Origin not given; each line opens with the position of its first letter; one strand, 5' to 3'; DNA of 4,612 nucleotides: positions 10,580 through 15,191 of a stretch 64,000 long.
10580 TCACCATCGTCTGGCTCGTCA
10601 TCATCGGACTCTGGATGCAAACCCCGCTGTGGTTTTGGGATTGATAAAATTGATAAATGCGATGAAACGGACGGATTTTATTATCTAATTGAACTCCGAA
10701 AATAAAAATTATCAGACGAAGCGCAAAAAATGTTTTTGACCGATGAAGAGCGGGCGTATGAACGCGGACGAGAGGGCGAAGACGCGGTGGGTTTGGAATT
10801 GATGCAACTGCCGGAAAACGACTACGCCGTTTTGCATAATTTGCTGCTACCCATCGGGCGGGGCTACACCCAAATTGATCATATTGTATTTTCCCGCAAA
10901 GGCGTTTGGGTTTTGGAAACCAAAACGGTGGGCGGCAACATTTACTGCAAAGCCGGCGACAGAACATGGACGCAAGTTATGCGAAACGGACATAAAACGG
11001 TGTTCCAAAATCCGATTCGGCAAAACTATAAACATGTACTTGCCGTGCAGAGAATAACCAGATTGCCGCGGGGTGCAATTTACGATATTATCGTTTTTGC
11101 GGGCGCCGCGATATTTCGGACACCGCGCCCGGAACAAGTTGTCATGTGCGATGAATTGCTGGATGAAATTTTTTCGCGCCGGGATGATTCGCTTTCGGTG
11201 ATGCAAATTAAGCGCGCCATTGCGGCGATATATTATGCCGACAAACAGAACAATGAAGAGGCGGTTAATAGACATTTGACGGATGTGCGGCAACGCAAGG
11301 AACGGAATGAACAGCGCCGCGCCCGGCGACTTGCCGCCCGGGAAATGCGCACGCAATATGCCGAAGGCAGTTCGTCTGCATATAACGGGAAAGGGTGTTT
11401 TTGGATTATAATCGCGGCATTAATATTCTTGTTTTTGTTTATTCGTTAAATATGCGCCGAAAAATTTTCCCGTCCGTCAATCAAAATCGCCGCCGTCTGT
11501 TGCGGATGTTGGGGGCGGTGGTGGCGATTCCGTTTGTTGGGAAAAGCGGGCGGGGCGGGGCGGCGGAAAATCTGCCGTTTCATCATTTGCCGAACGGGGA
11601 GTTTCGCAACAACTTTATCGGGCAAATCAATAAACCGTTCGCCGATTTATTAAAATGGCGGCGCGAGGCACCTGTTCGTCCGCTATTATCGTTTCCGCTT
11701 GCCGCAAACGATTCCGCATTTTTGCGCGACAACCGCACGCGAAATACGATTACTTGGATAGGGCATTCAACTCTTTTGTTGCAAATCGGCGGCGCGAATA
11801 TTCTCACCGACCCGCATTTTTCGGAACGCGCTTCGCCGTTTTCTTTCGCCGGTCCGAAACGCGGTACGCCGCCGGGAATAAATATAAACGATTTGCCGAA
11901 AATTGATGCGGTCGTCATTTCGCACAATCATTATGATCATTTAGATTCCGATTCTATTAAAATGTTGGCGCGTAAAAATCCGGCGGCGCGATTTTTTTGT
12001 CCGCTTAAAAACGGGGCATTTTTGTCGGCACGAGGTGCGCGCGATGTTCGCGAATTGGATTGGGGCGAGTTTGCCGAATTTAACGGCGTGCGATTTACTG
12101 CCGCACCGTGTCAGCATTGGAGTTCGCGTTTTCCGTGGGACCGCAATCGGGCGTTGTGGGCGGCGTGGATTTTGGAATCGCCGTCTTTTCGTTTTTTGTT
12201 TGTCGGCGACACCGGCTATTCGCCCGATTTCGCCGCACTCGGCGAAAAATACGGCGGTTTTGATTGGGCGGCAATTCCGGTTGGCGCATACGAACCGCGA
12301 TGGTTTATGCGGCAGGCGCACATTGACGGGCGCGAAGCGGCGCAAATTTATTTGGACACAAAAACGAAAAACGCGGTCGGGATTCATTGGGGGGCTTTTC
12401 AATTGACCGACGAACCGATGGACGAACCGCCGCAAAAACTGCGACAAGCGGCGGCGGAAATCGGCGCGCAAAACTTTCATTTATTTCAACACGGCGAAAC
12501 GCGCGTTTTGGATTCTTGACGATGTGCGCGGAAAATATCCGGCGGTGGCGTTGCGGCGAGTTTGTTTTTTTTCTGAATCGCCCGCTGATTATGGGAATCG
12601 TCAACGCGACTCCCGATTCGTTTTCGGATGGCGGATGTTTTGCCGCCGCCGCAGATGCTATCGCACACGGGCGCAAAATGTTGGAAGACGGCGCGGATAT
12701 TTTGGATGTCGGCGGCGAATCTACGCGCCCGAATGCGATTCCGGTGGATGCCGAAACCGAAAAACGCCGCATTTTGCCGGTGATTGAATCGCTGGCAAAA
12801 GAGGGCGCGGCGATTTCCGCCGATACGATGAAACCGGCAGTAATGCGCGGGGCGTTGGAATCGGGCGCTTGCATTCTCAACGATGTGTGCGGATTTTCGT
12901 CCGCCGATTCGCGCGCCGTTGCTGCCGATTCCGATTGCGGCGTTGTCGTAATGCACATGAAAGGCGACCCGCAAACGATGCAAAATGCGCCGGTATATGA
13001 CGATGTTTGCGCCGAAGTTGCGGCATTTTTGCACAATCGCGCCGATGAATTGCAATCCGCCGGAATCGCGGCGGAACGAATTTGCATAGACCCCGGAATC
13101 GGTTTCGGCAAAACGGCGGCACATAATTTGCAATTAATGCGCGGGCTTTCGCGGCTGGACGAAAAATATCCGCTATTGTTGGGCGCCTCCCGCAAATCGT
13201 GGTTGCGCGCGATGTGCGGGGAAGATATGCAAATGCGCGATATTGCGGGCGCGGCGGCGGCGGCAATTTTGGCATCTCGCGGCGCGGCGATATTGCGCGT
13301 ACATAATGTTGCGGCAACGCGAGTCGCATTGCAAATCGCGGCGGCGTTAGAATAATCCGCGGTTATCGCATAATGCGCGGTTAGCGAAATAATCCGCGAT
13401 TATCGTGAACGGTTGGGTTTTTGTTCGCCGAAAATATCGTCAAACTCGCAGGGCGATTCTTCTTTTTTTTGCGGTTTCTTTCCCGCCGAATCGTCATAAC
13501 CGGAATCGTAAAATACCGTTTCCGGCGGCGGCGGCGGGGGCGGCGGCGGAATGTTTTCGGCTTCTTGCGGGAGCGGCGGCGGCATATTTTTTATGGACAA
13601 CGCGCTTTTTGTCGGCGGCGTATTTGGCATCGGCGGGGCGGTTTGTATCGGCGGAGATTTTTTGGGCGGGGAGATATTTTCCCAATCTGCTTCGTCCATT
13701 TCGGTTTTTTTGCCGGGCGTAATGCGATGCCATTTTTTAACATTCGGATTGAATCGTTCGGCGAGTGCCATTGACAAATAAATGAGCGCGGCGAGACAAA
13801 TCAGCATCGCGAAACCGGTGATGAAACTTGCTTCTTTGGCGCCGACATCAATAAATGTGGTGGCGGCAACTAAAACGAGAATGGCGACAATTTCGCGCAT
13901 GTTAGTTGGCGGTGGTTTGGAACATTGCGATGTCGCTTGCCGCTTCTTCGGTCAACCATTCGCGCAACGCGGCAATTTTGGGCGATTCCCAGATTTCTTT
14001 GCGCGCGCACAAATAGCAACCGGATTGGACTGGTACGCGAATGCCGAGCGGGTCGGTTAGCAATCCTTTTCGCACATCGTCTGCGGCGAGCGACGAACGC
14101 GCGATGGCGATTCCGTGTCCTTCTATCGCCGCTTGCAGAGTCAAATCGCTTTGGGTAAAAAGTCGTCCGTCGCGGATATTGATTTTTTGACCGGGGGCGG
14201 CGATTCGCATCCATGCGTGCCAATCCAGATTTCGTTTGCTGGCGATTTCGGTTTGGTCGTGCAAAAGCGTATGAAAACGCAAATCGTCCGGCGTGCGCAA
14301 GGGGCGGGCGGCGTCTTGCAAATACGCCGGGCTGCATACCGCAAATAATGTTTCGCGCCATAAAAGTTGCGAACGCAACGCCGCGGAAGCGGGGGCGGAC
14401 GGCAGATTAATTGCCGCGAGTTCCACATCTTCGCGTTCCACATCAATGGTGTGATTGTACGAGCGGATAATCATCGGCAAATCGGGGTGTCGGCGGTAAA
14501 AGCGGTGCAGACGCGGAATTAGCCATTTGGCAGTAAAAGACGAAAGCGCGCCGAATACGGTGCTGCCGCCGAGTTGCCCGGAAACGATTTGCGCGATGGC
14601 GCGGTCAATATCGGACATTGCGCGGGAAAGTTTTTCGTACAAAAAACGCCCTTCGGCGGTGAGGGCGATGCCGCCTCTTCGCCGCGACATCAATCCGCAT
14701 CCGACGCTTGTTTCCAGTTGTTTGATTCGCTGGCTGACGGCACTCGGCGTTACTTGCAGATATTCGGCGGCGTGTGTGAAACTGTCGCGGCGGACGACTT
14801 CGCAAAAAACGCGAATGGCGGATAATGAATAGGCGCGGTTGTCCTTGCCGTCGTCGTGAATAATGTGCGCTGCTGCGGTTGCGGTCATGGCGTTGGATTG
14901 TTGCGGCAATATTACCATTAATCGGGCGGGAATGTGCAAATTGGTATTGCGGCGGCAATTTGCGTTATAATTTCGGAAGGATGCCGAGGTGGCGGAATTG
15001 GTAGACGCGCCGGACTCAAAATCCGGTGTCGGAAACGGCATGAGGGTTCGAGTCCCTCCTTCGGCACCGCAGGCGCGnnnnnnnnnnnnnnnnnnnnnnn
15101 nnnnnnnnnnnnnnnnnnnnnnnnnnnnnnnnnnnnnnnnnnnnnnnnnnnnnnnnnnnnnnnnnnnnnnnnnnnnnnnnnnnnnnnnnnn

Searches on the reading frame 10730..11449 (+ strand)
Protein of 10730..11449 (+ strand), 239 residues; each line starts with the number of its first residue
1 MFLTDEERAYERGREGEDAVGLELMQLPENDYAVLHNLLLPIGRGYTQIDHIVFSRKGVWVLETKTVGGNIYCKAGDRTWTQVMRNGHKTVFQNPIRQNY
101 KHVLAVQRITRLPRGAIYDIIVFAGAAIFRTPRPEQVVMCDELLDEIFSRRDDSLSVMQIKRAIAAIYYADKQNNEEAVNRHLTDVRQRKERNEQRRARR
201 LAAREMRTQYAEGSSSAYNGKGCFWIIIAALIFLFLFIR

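Call 3: search_protein_families(library=pfam, proteins=[window:10730-11449:+], max_evalue=0.01)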
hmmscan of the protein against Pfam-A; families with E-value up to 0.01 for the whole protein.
window:10730-11449:+ (239 aa): 1 family
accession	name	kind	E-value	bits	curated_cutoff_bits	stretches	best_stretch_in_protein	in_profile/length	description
PF08378.17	NERD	-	2.5e-26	92.8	22.1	1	12-123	1-110/111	Nuclease-related domain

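Call 19: search_protein_families(library=ncbifam, proteins=[window:10730-11449:+], max_evalue=0.1)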
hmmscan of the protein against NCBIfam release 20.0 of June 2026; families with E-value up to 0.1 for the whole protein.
window:10730-11449:+ (239 aa): 2 families
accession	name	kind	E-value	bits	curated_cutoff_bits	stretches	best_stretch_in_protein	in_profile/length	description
NF047741.1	antiphage_MADS6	equivalog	1.4e-07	30.4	460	1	16-105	14-98/612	methylation-associated defense system protein kinase MAD6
NF033442.0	BREX_PglW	equivalog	0.00023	19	990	1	48-167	48-169/1391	BREX system serine/threonine kinase PglW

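Call 20: search_protein_families(library=padloc, proteins=[window:10730-11449:+], max_evalue=0.1)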
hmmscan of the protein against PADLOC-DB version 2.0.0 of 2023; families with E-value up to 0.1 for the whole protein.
window:10730-11449:+ (239 aa): 2 families
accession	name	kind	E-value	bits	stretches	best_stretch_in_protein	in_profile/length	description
PDLC02512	PglW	-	0.00058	15.8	1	48-179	51-178/1403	PglW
PDLC01087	C3a187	-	0.018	11.9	1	48-125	46-117/559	NERD+UvrD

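Call 49: search_protein_families(library=phrogs, proteins=[window:10730-11449:+], max_evalue=0.1)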
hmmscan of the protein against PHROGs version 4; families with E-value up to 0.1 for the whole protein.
window:10730-11449:+ (239 aa): 1 family
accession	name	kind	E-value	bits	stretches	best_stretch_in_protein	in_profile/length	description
phrog_21557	-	unknown function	1.8e-20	74.7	1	22-212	44-234/249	-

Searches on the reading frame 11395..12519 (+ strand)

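Call 19: search_protein_families(library=ncbifam, proteins=[window:11395-12519:+], max_evalue=0.1)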
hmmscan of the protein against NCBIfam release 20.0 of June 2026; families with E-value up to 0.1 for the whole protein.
window:11395-12519:+ (374 aa): 4 families
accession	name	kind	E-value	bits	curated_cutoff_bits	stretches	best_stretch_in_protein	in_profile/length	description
NF001911.0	PRK00685.1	equivalog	2.8e-18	66.2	144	1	118-355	2-213/228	metal-dependent hydrolase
TIGR03675.1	arCOG00543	equivalog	0.0082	14.4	580.2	1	122-183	186-242/631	beta-CASP ribonuclease aCPSF1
NF002553.0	PRK02113.1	equivalog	0.029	13.8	386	1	165-184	62-81/252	MBL fold metallo-hydrolase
NF008688.0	PRK11709.1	equivalog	0.035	13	306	1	161-206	101-147/355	L-ascorbate 6-phosphate lactonase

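Call 20: search_protein_families(library=padloc, proteins=[window:11395-12519:+], max_evalue=0.1)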
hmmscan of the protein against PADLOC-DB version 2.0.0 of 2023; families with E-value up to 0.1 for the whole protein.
window:11395-12519:+ (374 aa): 0 families

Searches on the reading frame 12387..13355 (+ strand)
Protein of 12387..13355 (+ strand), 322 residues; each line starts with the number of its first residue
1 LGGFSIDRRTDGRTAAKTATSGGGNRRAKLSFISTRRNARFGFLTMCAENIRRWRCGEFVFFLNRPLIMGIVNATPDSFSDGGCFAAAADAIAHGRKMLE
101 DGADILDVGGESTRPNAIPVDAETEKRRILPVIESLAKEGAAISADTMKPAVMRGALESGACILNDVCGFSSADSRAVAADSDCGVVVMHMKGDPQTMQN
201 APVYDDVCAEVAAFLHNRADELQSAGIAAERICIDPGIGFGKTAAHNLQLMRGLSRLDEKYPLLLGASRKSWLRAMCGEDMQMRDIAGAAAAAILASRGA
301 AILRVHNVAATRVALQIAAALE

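Call 19: search_protein_families(library=ncbifam, proteins=[window:12387-13355:+], max_evalue=0.1)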
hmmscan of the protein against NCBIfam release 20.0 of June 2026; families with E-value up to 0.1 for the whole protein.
window:12387-13355:+ (322 aa): 6 families
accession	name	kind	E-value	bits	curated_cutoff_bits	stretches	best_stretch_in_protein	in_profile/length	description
TIGR01496.1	DHPS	equivalog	1.2e-91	306.9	162.6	1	68-320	2-257/258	dihydropteroate synthase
NF008625.0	PRK11613.1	equivalog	1.4e-73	247.4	455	1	62-320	11-271/282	dihydropteroate synthase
NF000295.1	Sul2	exception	5.1e-48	164.2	575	1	67-321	6-264/271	sulfonamide-resistant dihydropteroate synthase Sul2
NF033502.0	Sul4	exception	7.8e-46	156.8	600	1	64-314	3-269/277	sulfonamide-resistant dihydropteroate synthase Sul4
NF000296.1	Sul3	exception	2.2e-41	142.2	475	1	68-321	4-262/263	sulfonamide-resistant dihydropteroate synthase Sul3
NF000294.1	Sul1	exception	2.3e-34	119.4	600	1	68-320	3-261/278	sulfonamide-resistant dihydropteroate synthase Sul1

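Call 20: search_protein_families(library=padloc, proteins=[window:12387-13355:+], max_evalue=0.1)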
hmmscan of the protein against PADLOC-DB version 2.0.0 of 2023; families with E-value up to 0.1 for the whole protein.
window:12387-13355:+ (322 aa): 0 families

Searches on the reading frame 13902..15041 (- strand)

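Call 94: search_protein_families(library=pfam, proteins=[window:13902-15041:-], max_evalue=0.001)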
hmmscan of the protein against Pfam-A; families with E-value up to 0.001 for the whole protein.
window:13902-15041:- (379 aa): 2 families
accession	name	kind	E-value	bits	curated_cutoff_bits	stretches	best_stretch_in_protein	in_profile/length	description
PF03466.25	LysR_substrate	-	4e-27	95.4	28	1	155-367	2-208/209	LysR substrate binding domain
PF00126.33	HTH_1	-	1e-18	67.4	26.6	1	74-132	2-60/60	Bacterial regulatory helix-turn-helix protein, lysR family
